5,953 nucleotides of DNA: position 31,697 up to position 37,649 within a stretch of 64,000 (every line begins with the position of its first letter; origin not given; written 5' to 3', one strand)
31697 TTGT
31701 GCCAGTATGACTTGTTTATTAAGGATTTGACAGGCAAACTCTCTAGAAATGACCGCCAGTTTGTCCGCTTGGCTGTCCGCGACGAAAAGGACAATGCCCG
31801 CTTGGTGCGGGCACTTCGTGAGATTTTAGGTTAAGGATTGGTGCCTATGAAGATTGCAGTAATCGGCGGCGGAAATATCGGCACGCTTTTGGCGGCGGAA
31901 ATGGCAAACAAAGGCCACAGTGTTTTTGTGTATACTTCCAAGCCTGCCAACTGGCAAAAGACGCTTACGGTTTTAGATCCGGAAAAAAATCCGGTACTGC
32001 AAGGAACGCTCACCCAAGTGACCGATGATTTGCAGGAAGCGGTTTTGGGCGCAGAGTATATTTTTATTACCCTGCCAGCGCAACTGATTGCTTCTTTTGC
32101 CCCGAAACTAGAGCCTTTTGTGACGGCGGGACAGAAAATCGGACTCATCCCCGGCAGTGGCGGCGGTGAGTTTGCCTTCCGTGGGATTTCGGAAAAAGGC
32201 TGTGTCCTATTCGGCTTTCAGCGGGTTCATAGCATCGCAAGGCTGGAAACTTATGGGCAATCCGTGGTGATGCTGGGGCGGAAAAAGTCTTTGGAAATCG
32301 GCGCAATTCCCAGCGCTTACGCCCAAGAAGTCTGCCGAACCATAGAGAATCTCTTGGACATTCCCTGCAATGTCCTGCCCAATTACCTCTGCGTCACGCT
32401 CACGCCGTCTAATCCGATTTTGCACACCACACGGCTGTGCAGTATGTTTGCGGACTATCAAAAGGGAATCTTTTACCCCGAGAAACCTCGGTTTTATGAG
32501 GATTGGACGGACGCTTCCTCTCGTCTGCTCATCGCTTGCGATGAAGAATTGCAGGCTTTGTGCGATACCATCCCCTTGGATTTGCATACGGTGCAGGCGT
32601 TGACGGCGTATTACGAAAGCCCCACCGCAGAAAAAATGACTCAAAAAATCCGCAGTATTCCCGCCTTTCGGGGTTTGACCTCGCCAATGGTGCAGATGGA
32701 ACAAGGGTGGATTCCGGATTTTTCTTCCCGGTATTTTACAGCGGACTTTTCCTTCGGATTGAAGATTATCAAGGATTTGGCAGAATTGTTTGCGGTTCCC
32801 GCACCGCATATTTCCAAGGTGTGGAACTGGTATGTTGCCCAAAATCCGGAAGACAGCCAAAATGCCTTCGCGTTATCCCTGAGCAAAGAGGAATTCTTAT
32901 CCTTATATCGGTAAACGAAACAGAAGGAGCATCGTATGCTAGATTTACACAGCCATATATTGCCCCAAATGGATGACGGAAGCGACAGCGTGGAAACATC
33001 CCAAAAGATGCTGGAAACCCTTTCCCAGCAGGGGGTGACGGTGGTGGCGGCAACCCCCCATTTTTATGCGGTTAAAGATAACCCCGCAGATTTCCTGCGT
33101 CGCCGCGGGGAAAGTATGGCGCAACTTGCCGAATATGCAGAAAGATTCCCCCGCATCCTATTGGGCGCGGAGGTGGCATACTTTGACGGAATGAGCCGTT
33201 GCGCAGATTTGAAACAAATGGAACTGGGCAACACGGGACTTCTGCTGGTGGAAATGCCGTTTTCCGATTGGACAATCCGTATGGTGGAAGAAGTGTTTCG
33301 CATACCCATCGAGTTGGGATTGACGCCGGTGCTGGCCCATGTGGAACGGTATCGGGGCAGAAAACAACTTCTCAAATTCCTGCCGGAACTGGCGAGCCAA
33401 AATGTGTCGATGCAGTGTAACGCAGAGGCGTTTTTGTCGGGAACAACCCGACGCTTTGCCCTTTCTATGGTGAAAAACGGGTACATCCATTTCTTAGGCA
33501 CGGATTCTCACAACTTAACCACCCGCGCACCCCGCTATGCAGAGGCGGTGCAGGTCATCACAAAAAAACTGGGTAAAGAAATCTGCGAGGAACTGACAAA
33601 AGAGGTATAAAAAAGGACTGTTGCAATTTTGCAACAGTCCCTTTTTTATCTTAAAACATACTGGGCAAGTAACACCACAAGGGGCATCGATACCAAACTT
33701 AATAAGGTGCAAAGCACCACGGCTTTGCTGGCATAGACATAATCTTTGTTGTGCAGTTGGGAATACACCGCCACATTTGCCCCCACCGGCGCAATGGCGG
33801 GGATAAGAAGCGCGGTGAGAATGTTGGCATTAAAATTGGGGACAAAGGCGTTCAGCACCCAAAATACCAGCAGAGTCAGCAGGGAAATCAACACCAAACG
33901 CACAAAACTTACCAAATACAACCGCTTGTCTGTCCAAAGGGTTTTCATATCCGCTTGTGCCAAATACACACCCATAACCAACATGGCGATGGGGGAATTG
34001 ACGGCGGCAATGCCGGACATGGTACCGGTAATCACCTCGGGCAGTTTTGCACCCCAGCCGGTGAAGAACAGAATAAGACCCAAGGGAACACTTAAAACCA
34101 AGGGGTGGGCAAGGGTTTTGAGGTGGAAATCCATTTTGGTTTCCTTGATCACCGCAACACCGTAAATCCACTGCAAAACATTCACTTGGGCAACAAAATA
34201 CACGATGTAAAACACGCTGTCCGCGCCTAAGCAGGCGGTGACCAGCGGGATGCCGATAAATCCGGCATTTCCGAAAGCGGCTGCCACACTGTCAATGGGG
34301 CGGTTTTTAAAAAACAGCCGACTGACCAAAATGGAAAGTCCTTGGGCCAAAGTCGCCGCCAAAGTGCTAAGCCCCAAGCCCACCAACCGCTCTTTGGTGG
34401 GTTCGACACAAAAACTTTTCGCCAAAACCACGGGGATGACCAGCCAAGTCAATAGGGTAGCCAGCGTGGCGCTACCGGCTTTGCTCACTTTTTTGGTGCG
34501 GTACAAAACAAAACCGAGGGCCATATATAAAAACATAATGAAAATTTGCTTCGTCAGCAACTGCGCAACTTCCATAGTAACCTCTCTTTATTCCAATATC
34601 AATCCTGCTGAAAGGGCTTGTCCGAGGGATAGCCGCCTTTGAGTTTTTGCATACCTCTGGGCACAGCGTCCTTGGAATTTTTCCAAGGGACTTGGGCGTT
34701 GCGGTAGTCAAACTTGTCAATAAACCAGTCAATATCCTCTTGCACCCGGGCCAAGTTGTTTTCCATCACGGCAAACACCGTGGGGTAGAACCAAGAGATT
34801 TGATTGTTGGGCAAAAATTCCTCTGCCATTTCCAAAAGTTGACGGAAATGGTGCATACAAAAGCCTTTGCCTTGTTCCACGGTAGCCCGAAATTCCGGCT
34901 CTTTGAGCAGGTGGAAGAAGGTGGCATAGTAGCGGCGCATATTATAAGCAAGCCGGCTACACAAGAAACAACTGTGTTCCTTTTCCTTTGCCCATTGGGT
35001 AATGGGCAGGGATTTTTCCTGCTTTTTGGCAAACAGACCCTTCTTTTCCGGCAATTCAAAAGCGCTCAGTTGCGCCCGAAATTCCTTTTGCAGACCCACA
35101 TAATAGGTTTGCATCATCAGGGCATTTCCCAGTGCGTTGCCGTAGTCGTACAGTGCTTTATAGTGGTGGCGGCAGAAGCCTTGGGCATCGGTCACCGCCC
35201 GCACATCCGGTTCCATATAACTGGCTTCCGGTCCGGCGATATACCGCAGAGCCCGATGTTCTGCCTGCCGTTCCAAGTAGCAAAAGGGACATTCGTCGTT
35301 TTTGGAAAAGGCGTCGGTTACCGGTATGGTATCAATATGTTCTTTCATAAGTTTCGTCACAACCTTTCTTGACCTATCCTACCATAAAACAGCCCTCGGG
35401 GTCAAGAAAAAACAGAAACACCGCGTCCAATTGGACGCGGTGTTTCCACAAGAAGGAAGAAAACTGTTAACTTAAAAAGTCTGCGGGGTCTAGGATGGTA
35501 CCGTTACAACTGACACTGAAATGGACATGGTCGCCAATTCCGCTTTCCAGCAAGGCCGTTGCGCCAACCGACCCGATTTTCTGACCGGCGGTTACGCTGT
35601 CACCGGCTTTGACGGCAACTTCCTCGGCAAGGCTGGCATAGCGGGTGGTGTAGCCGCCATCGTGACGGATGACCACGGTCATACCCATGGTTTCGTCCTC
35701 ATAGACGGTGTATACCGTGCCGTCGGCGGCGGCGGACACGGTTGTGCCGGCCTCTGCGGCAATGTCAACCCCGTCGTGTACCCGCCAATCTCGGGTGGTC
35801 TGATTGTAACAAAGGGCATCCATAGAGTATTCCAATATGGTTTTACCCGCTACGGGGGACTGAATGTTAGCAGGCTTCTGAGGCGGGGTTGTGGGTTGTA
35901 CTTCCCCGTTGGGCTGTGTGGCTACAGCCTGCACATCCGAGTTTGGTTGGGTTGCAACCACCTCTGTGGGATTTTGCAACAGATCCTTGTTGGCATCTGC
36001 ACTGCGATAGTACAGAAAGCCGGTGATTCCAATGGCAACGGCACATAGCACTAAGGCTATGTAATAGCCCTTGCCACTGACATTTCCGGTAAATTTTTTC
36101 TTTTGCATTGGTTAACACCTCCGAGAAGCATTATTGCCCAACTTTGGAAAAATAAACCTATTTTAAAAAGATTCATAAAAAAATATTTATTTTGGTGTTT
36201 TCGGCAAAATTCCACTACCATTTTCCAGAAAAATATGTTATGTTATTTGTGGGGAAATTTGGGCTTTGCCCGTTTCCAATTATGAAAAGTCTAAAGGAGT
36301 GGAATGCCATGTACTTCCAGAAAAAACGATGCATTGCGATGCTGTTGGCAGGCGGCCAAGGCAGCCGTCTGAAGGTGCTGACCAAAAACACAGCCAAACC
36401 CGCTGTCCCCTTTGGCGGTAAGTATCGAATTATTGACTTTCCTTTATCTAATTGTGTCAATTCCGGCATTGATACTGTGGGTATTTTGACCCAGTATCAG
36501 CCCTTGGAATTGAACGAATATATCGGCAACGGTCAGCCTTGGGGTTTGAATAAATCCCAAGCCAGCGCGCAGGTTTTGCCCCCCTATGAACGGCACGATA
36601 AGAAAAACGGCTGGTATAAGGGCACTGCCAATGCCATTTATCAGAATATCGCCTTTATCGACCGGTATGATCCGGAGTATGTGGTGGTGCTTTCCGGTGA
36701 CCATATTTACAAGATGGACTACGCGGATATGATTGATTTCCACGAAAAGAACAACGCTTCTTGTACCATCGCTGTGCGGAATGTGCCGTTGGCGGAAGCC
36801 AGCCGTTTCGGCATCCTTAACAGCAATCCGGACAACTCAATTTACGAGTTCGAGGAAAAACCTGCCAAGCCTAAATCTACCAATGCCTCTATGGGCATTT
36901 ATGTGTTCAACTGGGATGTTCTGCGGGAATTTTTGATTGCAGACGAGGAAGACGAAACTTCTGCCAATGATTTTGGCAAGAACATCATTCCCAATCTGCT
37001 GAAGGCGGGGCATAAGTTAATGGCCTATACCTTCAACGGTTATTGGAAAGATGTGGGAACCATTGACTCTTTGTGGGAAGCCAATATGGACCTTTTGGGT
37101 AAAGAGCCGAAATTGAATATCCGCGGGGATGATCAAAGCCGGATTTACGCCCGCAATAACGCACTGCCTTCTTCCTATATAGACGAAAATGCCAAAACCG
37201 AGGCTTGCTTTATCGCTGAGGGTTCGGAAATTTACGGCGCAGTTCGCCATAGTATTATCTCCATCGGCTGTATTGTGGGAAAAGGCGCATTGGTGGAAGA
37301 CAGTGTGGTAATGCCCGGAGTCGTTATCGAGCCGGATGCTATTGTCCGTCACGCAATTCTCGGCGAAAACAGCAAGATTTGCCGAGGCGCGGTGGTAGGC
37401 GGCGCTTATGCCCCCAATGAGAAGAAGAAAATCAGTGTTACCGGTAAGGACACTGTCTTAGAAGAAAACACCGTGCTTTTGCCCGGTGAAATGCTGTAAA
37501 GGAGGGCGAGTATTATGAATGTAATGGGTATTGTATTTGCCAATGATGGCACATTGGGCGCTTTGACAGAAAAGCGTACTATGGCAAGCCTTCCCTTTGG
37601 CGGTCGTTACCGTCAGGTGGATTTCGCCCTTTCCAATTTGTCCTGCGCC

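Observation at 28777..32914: TagF-type phosphotransferase + fused cytidylyltransferase/PLP-fold enzyme + opine-dehydrogenase-like reductase: a self-contained module for an unusual CDP-activated polyol or amino-alcohol phosphate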

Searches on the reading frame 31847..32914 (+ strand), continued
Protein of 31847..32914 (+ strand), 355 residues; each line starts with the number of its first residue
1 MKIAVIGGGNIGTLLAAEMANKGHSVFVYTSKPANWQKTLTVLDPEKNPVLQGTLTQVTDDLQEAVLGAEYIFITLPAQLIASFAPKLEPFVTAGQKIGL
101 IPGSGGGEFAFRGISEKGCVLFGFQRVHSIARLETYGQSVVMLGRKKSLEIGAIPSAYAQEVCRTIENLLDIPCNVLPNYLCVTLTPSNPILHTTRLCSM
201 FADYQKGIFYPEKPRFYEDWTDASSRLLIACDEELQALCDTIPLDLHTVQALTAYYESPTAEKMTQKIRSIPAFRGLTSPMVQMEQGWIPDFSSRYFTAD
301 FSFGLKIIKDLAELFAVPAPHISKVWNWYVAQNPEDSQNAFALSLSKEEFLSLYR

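Call 98: find_encoding_contigs(protein=P0328, flank=7000, max_places=1)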
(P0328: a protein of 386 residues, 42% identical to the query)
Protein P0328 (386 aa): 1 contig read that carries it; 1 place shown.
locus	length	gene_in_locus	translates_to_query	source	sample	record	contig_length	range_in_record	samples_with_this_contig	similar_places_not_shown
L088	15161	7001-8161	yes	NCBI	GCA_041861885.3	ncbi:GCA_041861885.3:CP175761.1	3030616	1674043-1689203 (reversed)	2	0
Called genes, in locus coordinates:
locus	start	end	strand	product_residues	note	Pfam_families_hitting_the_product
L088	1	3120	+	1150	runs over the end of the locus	PF13414:TPR_11, PF00534:Glycos_transf_1 (weak), PF13692:Glyco_trans_1_4, PF04464:Glyphos_transf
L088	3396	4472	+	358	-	PF00483:NTP_transferase, PF12804:NTP_transf_3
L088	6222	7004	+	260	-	PF00155:Aminotran_1_2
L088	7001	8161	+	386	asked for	PF01210:NAD_Gly3P_dh_N (weak), PF03807:F420_oxidored (faint), PF02317:Octopine_DH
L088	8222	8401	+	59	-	PF14070:YjfB_motility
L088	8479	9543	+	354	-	PF00535:Glycos_transf_2, PF00515:TPR_1 (faint), PF13181:TPR_8 (faint), PF07719:TPR_2 (faint), PF13414:TPR_11 (faint), PF13431:TPR_17 (faint)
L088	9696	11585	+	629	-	PF12838:Fer4_7, PF13187:Fer4_9 (weak), PF13237:Fer4_10, PF14697:Fer4_21 (faint), PF12837:Fer4_6 (weak), PF00037:Fer4 (weak), PF02906:Fe_hyd_lg_C, PF00015:MCPsignal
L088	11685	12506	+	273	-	PF00669:Flagellin_N, PF00700:Flagellin_C (weak)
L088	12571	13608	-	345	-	PF13303:PTS_EIIC_2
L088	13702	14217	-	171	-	PF08279:HTH_11, PF02829:3H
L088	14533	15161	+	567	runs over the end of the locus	PF00496:SBP_bac_5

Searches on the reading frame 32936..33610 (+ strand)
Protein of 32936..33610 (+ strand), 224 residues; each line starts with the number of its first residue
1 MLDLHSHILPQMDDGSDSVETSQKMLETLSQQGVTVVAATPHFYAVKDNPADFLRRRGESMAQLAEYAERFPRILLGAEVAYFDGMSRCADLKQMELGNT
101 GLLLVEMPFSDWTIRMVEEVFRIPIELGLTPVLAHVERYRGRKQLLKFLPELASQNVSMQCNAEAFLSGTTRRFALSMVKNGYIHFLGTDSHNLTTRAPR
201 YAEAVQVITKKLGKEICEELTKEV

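Call 3: search_protein_families(library=pfam, proteins=[window:32936-33610:+], max_evalue=0.01)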
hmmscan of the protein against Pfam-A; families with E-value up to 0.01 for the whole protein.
window:32936-33610:+ (224 aa): 1 family
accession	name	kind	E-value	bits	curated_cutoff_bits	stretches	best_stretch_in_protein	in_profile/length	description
PF19567.5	CpsB_CapC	-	7e-43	147.2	27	1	2-221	2-225/234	Capsular polysaccharide synthesis, CpsB/CapC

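Call 4: search_protein_families(library=ncbifam, proteins=[window:32936-33610:+], max_evalue=0.01)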
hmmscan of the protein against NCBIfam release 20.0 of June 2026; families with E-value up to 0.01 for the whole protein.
window:32936-33610:+ (224 aa): 1 family
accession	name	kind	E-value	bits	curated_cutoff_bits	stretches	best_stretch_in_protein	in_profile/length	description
NF041488.1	caps_synth_Cps4B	equivalog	6.3e-25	88.1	400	1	1-222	1-231/243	capsular polysaccharide biosynthesis protein Cps4B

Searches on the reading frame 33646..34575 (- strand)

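Call 21: search_protein_families(library=pfam, proteins=[window:33646-34575:-], max_evalue=0.001)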
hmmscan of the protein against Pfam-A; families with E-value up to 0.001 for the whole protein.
window:33646-34575:- (309 aa): 2 families
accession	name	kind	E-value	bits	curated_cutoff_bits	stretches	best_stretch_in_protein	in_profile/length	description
PF03547.23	Mem_trans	-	2.1e-18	66.5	25.7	2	152-300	198-342/343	Membrane transport protein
PF01758.21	SBF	-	1.9e-05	24.9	24.3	1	197-304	7-114/191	Sodium Bile acid symporter family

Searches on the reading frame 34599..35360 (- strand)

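Call 21: search_protein_families(library=pfam, proteins=[window:34599-35360:-], max_evalue=0.001)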
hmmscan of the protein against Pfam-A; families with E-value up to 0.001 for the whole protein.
window:34599-35360:- (253 aa): 1 family
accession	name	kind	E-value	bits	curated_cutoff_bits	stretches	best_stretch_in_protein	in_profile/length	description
PF19538.4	DUF6062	-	1.4e-90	303.4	27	1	5-246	1-242/243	Family of unknown function (DUF6062)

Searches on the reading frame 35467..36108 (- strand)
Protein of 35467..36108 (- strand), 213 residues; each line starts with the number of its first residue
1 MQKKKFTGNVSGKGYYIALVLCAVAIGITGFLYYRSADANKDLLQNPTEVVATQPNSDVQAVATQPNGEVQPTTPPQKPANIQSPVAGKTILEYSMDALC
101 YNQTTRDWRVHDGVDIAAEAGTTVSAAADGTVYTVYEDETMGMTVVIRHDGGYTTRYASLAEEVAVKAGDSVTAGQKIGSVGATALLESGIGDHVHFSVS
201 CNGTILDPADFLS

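Call 21: search_protein_families(library=pfam, proteins=[window:35467-36108:-], max_evalue=0.001)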
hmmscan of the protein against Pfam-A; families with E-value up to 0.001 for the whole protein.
window:35467-36108:- (213 aa): 1 family
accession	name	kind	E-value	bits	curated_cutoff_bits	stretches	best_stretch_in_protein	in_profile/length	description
PF01551.29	Peptidase_M23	-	1.2e-26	93.1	28.7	1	110-208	2-96/96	Peptidase family M23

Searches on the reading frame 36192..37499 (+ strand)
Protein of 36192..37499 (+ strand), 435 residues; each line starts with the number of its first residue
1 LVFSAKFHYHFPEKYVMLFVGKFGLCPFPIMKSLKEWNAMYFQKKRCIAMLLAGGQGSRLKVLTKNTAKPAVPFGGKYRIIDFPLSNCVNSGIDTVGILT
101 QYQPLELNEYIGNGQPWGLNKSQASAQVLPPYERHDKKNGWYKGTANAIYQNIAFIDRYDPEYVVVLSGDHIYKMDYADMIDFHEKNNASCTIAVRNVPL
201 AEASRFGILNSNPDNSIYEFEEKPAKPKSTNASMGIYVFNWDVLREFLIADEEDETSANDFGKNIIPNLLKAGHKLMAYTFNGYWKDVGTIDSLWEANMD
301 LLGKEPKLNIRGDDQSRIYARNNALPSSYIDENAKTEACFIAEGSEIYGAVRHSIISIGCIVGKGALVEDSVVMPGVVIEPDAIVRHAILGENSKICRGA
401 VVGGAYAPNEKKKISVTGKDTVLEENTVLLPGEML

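Call 21: search_protein_families(library=pfam, proteins=[window:36192-37499:+], max_evalue=0.001)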
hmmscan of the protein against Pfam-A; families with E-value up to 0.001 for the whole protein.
window:36192-37499:+ (435 aa): 7 families
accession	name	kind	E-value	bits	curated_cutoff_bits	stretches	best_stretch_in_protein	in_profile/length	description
PF00483.29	NTP_transferase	-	3.4e-68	230.3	21.2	1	49-302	2-243/245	Nucleotidyl transferase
PF24894.1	Hexapep_GlmU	-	3.3e-12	46.9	23.3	1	333-419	13-99/104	GlmU-like, C-terminal hexapeptide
PF25084.1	LbH_EIF2B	-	2.3e-08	34.4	54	1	338-402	21-87/105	EIF2B subunit epsilon LbH domain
PF00132.30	Hexapep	-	6.3e-05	22.9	27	0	370-404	1-36/36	Bacterial transferase hexapeptide (six repeats)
PF07959.18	Fucose_pyrophosphorylase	-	0.0004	19.9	34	0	363-423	282-341/418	Fucose pyrophosphorylase domain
PF12804.13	NTP_transf_3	-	0.00053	20.6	27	0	49-195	1-122/160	MobA-like NTP transferase domain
PF25247.1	LbH_GLGC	-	0.00083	19.7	27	0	325-374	3-52/135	GLGC left-handed parallel beta-helix domain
